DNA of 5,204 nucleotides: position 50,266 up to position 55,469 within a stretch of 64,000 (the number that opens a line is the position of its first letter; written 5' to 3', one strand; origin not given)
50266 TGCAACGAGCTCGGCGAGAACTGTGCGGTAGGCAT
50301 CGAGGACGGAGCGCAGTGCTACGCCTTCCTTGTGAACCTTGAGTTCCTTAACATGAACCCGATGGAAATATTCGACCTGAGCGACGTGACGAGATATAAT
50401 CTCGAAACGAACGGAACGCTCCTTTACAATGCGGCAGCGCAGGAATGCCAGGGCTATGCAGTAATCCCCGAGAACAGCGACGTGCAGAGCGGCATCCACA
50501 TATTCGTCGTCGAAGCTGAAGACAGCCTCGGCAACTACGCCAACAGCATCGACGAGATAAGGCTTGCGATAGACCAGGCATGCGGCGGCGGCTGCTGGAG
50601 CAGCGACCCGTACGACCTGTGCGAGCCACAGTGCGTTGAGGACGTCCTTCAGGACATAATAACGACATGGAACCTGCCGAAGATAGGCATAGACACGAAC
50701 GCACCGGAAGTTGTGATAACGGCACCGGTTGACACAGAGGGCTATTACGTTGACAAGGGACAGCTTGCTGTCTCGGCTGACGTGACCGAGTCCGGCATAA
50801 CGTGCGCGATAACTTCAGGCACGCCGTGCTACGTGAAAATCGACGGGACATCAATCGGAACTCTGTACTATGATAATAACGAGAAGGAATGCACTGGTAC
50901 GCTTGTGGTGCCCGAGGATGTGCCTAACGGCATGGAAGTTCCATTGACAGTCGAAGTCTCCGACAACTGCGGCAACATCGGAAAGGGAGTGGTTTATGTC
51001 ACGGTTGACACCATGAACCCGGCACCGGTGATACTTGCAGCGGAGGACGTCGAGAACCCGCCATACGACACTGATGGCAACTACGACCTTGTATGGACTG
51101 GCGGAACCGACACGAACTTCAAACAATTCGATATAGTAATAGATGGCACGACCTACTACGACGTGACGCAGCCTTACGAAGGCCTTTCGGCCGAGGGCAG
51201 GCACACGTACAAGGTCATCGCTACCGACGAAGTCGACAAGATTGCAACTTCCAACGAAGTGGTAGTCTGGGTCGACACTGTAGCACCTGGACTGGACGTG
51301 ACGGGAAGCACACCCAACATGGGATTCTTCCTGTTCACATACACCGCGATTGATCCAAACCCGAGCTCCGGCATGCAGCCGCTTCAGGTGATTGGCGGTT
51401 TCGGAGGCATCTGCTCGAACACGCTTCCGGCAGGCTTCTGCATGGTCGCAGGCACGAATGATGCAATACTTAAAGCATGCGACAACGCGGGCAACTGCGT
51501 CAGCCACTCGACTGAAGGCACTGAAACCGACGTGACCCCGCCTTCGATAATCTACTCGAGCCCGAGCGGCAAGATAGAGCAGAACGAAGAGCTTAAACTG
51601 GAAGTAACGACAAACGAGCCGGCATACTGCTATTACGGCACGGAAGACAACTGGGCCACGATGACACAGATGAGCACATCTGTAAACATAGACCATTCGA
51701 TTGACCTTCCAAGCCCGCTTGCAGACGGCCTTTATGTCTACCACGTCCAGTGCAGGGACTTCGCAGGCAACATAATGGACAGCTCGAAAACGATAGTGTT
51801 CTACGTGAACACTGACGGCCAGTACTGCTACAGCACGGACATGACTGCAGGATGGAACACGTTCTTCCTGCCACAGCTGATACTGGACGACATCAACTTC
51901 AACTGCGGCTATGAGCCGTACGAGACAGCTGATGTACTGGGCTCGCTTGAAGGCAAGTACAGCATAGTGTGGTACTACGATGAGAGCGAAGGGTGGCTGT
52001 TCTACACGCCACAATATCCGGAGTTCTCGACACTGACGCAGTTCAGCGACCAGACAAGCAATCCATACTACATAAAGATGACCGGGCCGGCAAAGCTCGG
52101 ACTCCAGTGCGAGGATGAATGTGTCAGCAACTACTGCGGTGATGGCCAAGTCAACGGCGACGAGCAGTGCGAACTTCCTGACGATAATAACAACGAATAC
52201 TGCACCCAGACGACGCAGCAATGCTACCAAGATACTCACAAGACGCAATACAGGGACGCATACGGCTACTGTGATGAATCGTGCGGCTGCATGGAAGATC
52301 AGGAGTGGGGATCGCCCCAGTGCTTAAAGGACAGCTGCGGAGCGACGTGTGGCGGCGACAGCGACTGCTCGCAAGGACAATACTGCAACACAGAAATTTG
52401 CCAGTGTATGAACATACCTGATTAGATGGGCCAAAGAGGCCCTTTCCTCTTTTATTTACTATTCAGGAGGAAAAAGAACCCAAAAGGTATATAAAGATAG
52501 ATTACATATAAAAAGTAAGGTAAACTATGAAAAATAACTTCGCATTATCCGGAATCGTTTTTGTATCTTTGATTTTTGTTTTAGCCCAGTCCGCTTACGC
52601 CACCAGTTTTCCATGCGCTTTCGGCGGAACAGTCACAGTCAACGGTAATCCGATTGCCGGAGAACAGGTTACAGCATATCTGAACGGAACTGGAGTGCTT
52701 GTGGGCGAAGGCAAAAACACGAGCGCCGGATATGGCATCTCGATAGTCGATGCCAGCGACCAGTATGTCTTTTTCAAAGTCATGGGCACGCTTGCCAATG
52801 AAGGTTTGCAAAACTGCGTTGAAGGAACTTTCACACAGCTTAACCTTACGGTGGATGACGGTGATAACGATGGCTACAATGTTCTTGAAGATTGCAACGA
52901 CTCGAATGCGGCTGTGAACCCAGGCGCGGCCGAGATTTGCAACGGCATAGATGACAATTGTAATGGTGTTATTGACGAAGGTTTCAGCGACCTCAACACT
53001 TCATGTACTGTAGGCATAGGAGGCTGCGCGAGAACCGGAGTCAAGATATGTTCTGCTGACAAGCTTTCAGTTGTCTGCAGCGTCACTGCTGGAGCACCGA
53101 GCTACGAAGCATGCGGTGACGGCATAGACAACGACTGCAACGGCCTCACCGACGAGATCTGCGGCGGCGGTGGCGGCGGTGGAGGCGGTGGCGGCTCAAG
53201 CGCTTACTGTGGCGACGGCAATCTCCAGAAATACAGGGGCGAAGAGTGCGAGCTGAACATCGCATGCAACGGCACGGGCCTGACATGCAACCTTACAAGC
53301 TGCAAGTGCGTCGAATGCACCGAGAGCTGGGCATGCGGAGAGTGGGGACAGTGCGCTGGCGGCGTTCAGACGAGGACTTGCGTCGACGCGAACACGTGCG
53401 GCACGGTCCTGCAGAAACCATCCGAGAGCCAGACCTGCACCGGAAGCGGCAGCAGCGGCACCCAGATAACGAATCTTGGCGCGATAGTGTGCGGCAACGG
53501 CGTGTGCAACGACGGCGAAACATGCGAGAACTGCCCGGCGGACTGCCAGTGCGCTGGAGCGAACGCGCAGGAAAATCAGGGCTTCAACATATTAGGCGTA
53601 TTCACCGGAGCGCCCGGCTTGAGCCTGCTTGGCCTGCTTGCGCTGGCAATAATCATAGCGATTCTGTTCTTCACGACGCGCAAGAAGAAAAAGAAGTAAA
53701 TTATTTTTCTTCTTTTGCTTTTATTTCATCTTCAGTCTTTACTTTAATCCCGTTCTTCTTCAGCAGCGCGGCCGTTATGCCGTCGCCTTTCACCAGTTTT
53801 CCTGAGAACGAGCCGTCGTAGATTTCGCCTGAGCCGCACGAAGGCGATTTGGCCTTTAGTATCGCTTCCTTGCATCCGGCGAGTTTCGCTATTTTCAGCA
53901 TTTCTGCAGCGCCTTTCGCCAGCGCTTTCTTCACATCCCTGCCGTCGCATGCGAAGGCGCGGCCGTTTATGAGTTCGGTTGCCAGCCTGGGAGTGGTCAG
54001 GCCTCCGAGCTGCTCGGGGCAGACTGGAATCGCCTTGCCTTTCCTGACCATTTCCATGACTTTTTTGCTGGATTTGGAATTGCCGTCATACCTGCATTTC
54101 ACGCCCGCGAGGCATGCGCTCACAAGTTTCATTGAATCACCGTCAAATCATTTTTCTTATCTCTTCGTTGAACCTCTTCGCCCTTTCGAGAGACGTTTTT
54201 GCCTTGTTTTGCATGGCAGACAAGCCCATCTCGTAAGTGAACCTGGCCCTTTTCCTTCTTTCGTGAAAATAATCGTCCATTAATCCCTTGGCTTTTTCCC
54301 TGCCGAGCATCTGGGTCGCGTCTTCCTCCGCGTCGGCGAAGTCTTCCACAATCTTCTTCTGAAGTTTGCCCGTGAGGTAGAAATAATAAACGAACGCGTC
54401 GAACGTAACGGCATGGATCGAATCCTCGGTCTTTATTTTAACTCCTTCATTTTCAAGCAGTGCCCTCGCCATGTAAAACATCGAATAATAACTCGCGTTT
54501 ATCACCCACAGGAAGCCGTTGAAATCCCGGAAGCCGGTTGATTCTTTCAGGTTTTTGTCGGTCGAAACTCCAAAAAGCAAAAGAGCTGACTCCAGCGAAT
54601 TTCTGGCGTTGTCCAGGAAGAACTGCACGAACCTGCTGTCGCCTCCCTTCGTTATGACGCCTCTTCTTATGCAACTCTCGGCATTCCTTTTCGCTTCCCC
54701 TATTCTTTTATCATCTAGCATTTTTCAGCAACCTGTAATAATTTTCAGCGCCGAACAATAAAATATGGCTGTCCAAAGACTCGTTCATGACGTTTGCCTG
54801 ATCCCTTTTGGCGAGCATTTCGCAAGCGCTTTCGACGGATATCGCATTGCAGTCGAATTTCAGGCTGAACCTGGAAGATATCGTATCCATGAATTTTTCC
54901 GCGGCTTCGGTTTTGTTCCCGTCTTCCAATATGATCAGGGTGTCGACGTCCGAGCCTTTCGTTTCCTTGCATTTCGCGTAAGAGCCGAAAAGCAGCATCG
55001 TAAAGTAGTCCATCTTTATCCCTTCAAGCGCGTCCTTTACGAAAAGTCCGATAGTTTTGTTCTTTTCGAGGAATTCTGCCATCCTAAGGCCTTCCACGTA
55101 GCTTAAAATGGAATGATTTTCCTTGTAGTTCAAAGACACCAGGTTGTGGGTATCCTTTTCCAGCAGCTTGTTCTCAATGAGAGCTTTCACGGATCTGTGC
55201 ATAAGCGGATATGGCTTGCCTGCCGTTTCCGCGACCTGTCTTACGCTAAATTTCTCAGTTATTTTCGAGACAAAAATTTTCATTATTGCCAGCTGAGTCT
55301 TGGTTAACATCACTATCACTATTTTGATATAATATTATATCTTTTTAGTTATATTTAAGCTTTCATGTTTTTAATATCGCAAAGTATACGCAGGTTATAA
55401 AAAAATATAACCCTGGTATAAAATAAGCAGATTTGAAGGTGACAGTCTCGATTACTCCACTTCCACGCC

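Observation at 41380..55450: A roughly 14-kb surface-protein and toxin-antitoxin block lies between the two RNase P protein genes (Pop5 and Rpp30) and is bounded by AT-rich junctions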

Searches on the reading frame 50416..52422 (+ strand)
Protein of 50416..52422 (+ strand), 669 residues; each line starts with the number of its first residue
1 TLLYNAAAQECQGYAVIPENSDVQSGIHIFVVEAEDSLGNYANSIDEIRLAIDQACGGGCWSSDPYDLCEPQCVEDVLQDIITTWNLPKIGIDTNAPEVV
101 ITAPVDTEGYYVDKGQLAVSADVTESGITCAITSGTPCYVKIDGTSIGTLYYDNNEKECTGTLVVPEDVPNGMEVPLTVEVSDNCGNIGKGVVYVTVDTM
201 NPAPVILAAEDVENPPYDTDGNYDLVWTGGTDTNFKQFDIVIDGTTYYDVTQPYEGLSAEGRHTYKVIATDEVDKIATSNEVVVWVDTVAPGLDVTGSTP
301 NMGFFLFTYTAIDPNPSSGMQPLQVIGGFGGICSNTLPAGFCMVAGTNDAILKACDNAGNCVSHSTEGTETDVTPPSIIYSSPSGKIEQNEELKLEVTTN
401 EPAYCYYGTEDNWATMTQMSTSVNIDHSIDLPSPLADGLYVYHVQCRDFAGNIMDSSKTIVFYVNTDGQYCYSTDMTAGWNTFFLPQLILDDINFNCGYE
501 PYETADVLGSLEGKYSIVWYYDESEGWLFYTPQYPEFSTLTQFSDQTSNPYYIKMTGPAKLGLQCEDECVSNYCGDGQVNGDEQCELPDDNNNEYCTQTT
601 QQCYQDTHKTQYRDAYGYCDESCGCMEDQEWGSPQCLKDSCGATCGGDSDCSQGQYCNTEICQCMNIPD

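Call 39: search_solved_structures(query=window:50416-52422:+, max_evalue=0.01)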
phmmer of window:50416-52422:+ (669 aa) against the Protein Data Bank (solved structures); distinct sequences matched with E-value up to 0.01: 0.

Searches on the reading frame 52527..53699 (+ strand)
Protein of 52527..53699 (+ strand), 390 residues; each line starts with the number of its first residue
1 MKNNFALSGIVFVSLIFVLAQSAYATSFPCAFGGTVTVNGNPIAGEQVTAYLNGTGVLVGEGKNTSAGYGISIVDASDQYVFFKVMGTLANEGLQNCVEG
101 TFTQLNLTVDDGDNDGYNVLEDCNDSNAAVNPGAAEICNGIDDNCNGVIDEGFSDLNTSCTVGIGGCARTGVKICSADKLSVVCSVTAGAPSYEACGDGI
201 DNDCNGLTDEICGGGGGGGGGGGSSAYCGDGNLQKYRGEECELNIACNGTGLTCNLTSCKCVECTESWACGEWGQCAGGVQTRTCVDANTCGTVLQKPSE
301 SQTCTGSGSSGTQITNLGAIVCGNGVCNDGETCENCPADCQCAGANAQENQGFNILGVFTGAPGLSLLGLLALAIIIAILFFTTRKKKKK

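Call 3: search_protein_families(library=pfam, proteins=[window:52527-53699:+], max_evalue=0.01)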
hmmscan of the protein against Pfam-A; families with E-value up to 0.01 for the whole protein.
window:52527-53699:+ (390 aa): 1 family
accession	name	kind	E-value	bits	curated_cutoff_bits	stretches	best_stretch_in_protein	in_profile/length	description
PF11617.13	Cu-binding_MopE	-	4.5e-19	68.8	27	2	122-151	1-30/30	Putative metal-binding motif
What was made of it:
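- Checked: MopE-motif protein at 52527-53699(+): PF11617, E=4.5e-19 (call 3).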

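Call 45: search_protein_families(library=ncbifam, proteins=[window:52527-53699:+], max_evalue=0.01)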
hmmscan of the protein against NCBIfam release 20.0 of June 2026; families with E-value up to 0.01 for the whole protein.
window:52527-53699:+ (390 aa): 1 family
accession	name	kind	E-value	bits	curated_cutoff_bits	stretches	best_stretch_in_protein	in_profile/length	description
NF033662.1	acid_disulf_rpt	repeat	0.00036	20.2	41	1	191-209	2-20/32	acidic double-disulfide repeat-containing protein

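Call 89: find_encoding_contigs(protein=window:52527-53699:+, flank=10000, max_places=5)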
Protein window:52527-53699:+ (390 aa): no gene with exactly this product is on record in the collection.

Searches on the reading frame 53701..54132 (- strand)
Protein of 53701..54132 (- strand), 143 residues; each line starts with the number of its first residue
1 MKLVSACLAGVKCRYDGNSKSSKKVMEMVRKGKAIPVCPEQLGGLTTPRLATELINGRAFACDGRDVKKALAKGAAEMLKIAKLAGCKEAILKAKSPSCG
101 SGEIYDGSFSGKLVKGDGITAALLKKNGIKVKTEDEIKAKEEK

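Call 3: search_protein_families(library=pfam, proteins=[window:53701-54132:-], max_evalue=0.01)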
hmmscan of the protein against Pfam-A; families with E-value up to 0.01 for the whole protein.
window:53701-54132:- (143 aa): 1 family
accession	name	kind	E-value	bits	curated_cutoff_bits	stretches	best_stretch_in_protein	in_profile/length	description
PF04463.17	2-thiour_desulf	-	5.4e-45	153.3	34.7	1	3-136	2-141/141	2-thiouracil desulfurase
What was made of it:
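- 53701..54132 (-): DUF523 / 2-thiouracil desulfurase family gene, co-directional with Rpp30. PF04463 E=5.4e-45 (call 3).
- Checked: DUF523/2-thiouracil desulfurase at 53701-54132(-): E=5.4e-45 (call 3).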

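Call 45: search_protein_families(library=ncbifam, proteins=[window:53701-54132:-], max_evalue=0.01)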
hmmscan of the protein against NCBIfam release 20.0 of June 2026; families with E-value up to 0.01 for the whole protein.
window:53701-54132:- (143 aa): 1 family
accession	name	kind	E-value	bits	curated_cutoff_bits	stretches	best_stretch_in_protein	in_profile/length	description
NF003959.0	PRK05454.2-2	equivalog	0.0044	15.5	550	1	55-140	230-318/599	glucans biosynthesis glucosyltransferase MdoH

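Call 61: search_protein_families(library=padloc, proteins=[window:53701-54132:-], max_evalue=0.1)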
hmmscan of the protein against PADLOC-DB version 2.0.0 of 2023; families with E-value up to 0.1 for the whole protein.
window:53701-54132:- (143 aa): 0 families

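Call 90: find_encoding_contigs(protein=window:53701-54132:-, flank=10000, max_places=5)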
Protein window:53701-54132:- (143 aa): no gene with exactly this product is on record in the collection.
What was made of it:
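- Tried and rejected: Exact-sequence look-ups of the MopE-like and DUF523 proteins found nothing on record (calls 89, 90).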

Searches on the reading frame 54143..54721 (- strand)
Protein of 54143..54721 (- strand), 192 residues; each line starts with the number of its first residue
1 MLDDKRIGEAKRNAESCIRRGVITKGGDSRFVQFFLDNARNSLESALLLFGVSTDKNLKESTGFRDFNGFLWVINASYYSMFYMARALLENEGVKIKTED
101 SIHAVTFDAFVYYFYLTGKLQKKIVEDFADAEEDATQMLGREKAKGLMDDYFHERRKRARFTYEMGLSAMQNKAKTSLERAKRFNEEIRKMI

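Call 3: search_protein_families(library=pfam, proteins=[window:54143-54721:-], max_evalue=0.01)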
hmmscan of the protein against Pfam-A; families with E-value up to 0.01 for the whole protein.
window:54143-54721:- (192 aa): 1 family
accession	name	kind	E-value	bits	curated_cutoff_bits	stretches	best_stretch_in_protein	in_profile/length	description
PF05168.19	HEPN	-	0.00086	19.9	22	0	58-184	12-110/117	HEPN domain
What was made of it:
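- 54143..54721 (-): All-helical partner protein of 192 aa, weakly HEPN-like. It overlaps the NTase gene by 11 nt. Pfam HEPN E=8.6e-4, below the gathering score (call 3).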

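Call 45: search_protein_families(library=ncbifam, proteins=[window:54143-54721:-], max_evalue=0.01)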
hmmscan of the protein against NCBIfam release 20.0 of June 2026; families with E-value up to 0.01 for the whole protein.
window:54143-54721:- (192 aa): 0 families

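Call 59: predict_structure(protein=window:54143-54718:-)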
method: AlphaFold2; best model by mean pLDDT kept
length: 191 residues; sequences in the alignment: 1
mean_pLDDT: 48.1   pTM: 0.35
mean pLDDT of the five models: 48.1, 46.0, 46.0, 44.7, 44.5
residues with pLDDT >= 90: 0; 70-90: 8; 50-70: 57; < 50: 126
segments of 3 or more residues with pLDDT < 50: 1-10, 12-33, 44-70, 99-101, 110-132, 150-174
pLDDT, mean of each block of 10 residues (from residue 1): 41 45 41 50 46 43 44 53 55 50 49 42 43 54 51 43 39 50 74 62
secondary structure, 60 per line:
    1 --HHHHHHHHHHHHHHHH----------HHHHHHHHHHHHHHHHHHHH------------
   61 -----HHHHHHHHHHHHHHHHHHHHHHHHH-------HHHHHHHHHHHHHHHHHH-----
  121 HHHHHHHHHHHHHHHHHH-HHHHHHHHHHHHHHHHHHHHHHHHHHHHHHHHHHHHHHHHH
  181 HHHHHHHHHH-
elements in order: H3-18 H29-48 H66-90 H98-115 H121-138 H140-190
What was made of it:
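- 54143..54721 (-): The AF2 single-sequence model has pLDDT 48 and is unusable (call 59).
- On MNT-HEPN toxin-antitoxin pair: A fold test failed because the model had pLDDT 48 (call 59).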

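Call 60: search_solved_structures(query=window:54143-54718:-, max_evalue=10)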
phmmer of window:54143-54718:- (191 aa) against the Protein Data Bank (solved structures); distinct sequences matched with E-value up to 10: 1.
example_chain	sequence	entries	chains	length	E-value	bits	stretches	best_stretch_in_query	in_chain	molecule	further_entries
1xrg_A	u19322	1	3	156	1.1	12.3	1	19-90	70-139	Putative translation initiation inhibitor, yjgF family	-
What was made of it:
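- Tried and rejected: The single-sequence AF2 model had pLDDT 48 and was unusable (call 59), and a PDB sequence search gave nothing (call 60).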

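Call 61: search_protein_families(library=padloc, proteins=[window:54143-54721:-], max_evalue=0.1)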
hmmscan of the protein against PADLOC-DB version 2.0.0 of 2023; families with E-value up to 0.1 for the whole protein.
window:54143-54721:- (192 aa): 2 families
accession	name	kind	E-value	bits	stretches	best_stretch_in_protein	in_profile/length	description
PDLC04374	PDC-M05B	-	0.0012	17.1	1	138-190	85-136/146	-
PDLC04378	PDC-M05B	-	0.033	12.4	0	74-111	53-90/153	-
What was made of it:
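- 54143..54721 (-): PADLOC PDC-M05B E=1.2e-3 (call 61).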

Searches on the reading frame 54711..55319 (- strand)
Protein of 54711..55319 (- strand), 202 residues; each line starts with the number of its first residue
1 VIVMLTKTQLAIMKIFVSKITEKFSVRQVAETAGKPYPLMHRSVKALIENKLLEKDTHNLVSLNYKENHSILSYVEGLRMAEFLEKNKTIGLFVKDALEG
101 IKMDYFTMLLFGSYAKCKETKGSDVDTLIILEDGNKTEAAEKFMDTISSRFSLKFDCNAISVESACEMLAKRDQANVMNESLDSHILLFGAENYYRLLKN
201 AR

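Call 3: search_protein_families(library=pfam, proteins=[window:54711-55319:-], max_evalue=0.01)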
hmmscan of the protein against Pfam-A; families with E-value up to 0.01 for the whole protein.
window:54711-55319:- (202 aa): 5 families
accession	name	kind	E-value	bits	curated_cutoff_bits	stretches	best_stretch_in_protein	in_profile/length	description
PF18765.7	Polbeta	-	1e-06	29.3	26.9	1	108-161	16-70/93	Polymerase beta, Nucleotidyltransferase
PF01909.29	NTP_transf_2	-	3.4e-06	27.8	21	1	108-140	17-54/93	Nucleotidyltransferase domain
PF25212.1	HVO_A0114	-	0.0011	19.1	27.6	1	4-59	19-72/84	HVO_A0114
PF14792.12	DNA_pol_B_palm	-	0.0016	19.1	25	1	89-149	9-68/113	DNA polymerase beta palm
PF03445.19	DUF294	-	0.0038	17.6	21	1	104-151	48-94/138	Putative nucleotidyltransferase DUF294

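Call 45: search_protein_families(library=ncbifam, proteins=[window:54711-55319:-], max_evalue=0.01)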
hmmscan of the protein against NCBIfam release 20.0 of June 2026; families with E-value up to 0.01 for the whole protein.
window:54711-55319:- (202 aa): 3 families
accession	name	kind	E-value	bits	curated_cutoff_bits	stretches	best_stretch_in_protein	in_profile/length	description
NF047752.1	MntA_antitoxin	equivalog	0.00014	21.7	60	1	107-150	9-52/106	type VII toxin-antitoxin system MntA family adenylyltransferase antitoxin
NF051895.1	anti_phage_HalB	equivalog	0.0013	18.4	190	1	108-135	2-29/211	anti-phage Hailong system nucleotidyltransferase HalB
NF041117.1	CBASS_cyclase_b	equivalog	0.0017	18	200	1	94-163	25-97/275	CBASS oligonucleotide cyclase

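Call 61: search_protein_families(library=padloc, proteins=[window:54711-55319:-], max_evalue=0.1)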
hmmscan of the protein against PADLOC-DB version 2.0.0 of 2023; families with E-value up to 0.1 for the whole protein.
window:54711-55319:- (202 aa): 12 families
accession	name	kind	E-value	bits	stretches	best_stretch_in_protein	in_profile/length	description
PDLC04368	PDC-M05A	-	4.6e-13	47.4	1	3-145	9-147/201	-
PDLC04903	PDC-S09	-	9.2e-09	33.6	1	106-158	27-79/108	-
PDLC04906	PDC-S09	-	2.9e-06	25.6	1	107-147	26-67/98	-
PDLC04904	PDC-S09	-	1.5e-05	23.1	1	106-156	26-76/104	-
PDLC04372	PDC-M05A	-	2.5e-05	22.6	1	84-152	55-122/167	-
PDLC04907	PDC-S09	-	2.6e-05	22.3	1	102-142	24-64/114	-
PDLC04370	PDC-M05A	-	4.6e-05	21.3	1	21-132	28-138/194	-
PDLC04902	PDC-S09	-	5.4e-05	21.4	1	109-156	25-73/97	-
PDLC04369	PDC-M05A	-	0.00021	19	1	83-174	84-171/201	-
PDLC04905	PDC-S09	-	0.00049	18.4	1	107-145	23-61/101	-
PDLC04778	PDC-M70A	-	0.0026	15.1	1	95-151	37-92/355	-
PDLC01858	CARF3--CARF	-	0.032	12.1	0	3-59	140-193/204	-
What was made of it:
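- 54711..55319 (-): wHTH-nucleotidyltransferase (Pol-beta superfamily) of 202 aa with a GSx10DVD active-site motif. PADLOC PDC-M05A E=4.6e-13 (call 61).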
